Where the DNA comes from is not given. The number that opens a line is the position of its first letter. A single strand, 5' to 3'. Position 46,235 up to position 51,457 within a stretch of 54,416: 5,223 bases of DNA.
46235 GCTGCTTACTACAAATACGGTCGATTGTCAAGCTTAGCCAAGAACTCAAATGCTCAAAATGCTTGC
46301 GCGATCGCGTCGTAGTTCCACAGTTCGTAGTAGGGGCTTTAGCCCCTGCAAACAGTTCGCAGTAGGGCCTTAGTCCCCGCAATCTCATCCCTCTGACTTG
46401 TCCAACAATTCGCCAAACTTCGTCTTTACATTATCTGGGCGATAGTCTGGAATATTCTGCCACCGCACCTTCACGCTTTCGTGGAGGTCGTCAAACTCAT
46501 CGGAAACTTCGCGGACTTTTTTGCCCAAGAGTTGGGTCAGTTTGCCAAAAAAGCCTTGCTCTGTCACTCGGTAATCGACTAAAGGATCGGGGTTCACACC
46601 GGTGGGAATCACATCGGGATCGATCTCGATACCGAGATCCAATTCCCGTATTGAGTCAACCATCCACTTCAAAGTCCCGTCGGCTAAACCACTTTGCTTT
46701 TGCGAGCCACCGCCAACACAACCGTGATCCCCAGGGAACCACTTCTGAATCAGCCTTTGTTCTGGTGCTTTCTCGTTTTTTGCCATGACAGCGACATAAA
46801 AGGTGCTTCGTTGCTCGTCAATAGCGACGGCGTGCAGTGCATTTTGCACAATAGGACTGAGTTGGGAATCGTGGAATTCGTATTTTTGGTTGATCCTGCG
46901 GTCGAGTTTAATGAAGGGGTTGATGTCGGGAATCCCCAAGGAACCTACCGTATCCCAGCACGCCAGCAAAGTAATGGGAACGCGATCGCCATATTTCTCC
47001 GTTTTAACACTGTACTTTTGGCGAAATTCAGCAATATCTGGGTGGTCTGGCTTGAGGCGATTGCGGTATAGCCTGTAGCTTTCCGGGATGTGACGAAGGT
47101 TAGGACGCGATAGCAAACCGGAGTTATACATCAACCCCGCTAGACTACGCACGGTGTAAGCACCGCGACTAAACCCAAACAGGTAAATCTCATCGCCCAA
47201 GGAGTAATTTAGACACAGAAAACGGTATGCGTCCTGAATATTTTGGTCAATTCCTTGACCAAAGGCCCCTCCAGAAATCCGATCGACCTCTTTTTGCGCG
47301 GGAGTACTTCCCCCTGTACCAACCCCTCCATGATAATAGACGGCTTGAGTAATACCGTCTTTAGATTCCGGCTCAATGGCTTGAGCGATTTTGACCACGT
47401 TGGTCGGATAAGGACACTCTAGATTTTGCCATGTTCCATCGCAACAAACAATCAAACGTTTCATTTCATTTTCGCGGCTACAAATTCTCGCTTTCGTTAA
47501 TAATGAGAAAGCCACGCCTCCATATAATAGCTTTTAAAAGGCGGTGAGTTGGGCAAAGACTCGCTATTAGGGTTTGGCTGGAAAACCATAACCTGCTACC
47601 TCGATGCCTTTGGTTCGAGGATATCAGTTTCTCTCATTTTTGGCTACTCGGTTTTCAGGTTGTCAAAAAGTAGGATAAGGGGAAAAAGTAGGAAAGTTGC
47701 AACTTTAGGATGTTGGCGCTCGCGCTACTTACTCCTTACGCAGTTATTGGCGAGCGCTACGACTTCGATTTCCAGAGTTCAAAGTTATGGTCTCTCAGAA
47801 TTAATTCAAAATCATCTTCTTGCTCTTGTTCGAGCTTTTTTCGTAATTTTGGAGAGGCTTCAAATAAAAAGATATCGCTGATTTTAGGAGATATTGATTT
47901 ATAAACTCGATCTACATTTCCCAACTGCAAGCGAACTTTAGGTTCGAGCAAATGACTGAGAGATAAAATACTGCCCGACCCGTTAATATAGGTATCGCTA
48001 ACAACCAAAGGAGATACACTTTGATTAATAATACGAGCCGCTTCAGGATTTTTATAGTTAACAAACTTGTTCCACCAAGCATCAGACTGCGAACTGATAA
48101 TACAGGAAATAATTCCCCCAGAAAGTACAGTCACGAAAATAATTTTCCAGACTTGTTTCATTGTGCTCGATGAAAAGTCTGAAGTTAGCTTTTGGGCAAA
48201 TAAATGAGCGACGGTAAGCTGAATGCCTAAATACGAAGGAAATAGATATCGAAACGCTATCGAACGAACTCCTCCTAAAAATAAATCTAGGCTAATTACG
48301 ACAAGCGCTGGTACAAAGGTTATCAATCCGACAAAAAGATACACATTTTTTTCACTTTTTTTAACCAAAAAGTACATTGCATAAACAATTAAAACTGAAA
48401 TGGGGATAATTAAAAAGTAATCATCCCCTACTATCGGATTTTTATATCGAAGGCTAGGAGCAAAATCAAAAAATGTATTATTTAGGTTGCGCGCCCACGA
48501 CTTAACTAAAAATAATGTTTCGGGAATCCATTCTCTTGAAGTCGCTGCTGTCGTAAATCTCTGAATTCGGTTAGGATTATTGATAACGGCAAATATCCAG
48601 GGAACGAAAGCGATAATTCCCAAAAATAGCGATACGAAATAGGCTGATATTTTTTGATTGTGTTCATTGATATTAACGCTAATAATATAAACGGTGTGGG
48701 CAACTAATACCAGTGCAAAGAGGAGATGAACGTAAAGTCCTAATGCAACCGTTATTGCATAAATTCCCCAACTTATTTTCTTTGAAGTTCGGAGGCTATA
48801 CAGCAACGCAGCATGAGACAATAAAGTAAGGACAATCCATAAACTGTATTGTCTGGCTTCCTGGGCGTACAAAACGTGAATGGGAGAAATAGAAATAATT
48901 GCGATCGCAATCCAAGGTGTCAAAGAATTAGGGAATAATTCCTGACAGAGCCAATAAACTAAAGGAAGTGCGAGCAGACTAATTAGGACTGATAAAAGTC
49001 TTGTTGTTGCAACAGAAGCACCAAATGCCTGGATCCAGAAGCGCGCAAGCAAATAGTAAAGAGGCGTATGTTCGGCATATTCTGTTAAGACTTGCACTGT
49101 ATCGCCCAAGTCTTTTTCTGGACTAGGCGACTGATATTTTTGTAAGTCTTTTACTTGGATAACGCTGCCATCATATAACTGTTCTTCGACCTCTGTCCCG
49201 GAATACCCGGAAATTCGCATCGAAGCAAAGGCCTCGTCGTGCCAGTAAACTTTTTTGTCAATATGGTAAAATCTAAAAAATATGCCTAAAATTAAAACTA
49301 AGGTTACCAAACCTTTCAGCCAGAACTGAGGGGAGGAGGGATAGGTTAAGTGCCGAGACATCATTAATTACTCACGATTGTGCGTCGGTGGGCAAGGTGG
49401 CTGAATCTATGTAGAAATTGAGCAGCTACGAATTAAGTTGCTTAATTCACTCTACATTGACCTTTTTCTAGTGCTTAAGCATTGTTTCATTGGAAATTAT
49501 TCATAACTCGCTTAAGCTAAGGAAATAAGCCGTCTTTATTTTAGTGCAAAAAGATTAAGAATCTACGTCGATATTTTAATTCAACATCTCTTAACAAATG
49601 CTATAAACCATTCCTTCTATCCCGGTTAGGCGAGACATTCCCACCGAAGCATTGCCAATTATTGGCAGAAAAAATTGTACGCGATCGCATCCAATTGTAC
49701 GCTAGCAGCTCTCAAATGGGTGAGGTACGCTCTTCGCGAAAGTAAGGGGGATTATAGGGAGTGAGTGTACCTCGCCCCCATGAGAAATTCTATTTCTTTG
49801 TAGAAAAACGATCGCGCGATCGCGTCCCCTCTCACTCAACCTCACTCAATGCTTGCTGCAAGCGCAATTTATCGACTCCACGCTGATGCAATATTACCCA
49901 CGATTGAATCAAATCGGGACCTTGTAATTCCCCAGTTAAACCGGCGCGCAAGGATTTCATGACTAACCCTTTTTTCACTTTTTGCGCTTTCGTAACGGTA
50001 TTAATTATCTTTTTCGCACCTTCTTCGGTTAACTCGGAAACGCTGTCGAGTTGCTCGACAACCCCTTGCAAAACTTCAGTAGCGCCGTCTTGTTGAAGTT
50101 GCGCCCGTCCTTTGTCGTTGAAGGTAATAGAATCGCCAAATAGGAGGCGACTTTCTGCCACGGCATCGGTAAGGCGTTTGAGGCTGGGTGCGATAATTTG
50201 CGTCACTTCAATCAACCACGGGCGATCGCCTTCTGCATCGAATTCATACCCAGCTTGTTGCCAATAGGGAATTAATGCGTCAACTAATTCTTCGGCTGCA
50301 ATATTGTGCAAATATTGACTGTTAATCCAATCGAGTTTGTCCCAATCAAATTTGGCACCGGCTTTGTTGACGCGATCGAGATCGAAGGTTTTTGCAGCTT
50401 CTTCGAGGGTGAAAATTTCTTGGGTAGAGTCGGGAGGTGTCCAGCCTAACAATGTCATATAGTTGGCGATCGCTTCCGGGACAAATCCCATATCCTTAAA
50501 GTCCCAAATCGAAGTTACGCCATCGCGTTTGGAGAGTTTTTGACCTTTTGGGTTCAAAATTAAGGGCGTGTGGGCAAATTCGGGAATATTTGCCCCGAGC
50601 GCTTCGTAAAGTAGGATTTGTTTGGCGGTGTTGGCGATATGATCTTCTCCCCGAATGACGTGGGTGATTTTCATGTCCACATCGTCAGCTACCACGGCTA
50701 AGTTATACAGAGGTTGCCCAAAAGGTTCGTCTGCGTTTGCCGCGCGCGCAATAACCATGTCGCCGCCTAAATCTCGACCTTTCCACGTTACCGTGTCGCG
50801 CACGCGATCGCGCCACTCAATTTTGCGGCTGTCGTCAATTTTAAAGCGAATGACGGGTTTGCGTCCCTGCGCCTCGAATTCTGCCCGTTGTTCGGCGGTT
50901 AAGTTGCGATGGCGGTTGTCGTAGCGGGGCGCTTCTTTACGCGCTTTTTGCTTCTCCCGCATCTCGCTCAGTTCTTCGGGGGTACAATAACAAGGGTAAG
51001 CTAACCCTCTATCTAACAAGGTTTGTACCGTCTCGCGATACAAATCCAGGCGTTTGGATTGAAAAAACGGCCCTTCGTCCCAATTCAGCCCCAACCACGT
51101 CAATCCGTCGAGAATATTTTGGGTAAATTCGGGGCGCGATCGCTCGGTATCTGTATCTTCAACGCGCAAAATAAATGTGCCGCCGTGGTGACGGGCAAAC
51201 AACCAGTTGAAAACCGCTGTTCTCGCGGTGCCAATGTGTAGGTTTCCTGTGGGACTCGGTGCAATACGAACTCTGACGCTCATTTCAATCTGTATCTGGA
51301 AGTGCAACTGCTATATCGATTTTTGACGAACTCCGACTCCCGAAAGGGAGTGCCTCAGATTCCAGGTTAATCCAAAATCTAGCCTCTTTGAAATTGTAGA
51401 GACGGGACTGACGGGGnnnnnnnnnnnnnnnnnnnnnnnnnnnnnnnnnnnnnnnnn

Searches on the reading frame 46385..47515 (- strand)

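Call 10: search_protein_families(library=pfam, proteins=[window:46385-47515:-], max_evalue=0.01)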
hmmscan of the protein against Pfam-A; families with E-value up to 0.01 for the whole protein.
window:46385-47515:- (376 aa): 1 family
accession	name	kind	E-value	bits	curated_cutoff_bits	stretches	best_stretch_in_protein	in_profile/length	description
PF09994.14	T6SS_Tle1-like_cat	-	1.8e-86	290.5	27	1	19-287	1-286/287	T6SS, Phospholipase effector Tle1-like, catalytic domain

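Call 87: search_protein_families(library=padloc, proteins=[window:46385-47515:-], max_evalue=0.001)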
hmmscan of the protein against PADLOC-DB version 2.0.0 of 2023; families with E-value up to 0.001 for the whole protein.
window:46385-47515:- (376 aa): 0 families

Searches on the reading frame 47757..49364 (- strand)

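Call 10: search_protein_families(library=pfam, proteins=[window:47757-49364:-], max_evalue=0.01)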
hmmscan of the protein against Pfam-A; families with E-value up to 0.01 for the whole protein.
window:47757-49364:- (535 aa): 2 families
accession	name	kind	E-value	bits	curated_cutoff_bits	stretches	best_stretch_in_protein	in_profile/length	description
PF13231.12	PMT_2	-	3.7e-07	30.9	26.1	1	99-257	2-158/160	Dolichyl-phosphate-mannose-protein mannosyltransferase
PF05915.17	TMEM_230_134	-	0.0016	19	26.8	0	302-357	40-99/119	Transmembrane proteins 230/134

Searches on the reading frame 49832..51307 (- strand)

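Call 10: search_protein_families(library=pfam, proteins=[window:49832-51307:-], max_evalue=0.01)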
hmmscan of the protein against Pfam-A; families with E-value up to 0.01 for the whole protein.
window:49832-51307:- (491 aa): 2 families
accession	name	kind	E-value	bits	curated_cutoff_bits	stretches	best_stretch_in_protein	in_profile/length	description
PF00749.27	tRNA-synt_1c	-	9.1e-102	340.6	23.4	1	11-327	2-314/314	tRNA synthetases class I (E and Q), catalytic domain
PF19269.4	Anticodon_2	-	2.8e-17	63.9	23.6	1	340-476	1-131/141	Anticodon binding domain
